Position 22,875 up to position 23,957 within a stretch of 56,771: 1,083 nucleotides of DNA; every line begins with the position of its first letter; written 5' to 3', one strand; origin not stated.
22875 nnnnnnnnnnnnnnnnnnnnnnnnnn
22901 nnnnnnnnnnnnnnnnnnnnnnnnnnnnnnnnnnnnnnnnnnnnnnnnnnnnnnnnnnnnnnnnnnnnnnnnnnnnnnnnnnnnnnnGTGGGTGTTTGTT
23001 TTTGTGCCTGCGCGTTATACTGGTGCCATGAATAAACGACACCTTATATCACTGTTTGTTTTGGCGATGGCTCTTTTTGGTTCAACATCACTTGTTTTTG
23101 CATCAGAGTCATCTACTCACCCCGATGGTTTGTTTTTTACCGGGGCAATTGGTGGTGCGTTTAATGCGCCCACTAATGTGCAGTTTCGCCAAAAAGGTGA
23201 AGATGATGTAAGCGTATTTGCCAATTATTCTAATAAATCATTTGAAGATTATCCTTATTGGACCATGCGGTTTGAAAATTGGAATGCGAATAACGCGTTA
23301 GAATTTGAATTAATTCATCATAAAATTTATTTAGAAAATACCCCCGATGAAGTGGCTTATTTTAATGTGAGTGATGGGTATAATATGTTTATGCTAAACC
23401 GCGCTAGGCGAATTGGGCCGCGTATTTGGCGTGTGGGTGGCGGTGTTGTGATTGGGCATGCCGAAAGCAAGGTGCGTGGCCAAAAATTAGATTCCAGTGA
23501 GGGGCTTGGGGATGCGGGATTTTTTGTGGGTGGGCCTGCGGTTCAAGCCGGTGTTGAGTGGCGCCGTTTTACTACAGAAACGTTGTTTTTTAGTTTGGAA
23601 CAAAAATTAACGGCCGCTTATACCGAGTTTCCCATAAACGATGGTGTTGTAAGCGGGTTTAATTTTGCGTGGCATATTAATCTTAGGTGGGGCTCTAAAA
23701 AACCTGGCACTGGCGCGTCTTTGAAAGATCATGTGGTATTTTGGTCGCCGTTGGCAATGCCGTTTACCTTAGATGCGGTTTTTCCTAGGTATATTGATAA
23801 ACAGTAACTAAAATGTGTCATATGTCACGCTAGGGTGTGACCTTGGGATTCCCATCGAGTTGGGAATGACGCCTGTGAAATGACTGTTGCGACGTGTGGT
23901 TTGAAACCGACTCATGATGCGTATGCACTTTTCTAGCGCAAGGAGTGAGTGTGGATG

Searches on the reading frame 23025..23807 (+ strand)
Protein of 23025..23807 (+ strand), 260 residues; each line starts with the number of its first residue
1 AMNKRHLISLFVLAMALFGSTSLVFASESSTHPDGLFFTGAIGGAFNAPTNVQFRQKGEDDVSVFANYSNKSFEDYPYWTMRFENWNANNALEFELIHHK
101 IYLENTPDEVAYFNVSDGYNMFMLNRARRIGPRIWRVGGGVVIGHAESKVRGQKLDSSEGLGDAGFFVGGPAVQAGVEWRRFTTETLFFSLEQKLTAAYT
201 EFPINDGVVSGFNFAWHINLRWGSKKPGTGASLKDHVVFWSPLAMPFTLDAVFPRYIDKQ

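Call 10: search_protein_families(library=pfam, proteins=[window:23025-23807:+], max_evalue=0.01)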
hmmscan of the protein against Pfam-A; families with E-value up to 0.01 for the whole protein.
window:23025-23807:+ (260 aa): 0 families

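Call 82: find_related_loci(query=A5, collection=metagenome_contigs, flank=6000)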
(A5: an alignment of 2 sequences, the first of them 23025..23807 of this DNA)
Query A5 (260 aa) in metagenome_contigs; peptide patterns used: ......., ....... (x = any residue, [..] = any of these).
192 stretches matched a pattern; 3 encode a relative of the query (tblastn E <= 1e-3); 3 distinct loci.
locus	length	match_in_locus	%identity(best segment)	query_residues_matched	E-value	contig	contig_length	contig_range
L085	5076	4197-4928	36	8-254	4e-39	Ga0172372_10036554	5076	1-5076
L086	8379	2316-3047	36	8-254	4e-39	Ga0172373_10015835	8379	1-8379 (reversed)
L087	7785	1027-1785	36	3-254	1e-38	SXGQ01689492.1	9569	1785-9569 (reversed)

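Call 92: search_protein_families(library=padloc, proteins=[window:23025-23807:+], max_evalue=0.01)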
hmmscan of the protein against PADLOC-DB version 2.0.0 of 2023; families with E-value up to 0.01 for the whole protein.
window:23025-23807:+ (260 aa): 0 families

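Call 93: search_protein_families(library=phrogs, proteins=[window:23025-23807:+], max_evalue=0.01)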
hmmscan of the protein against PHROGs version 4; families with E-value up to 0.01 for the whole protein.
window:23025-23807:+ (260 aa): 0 families
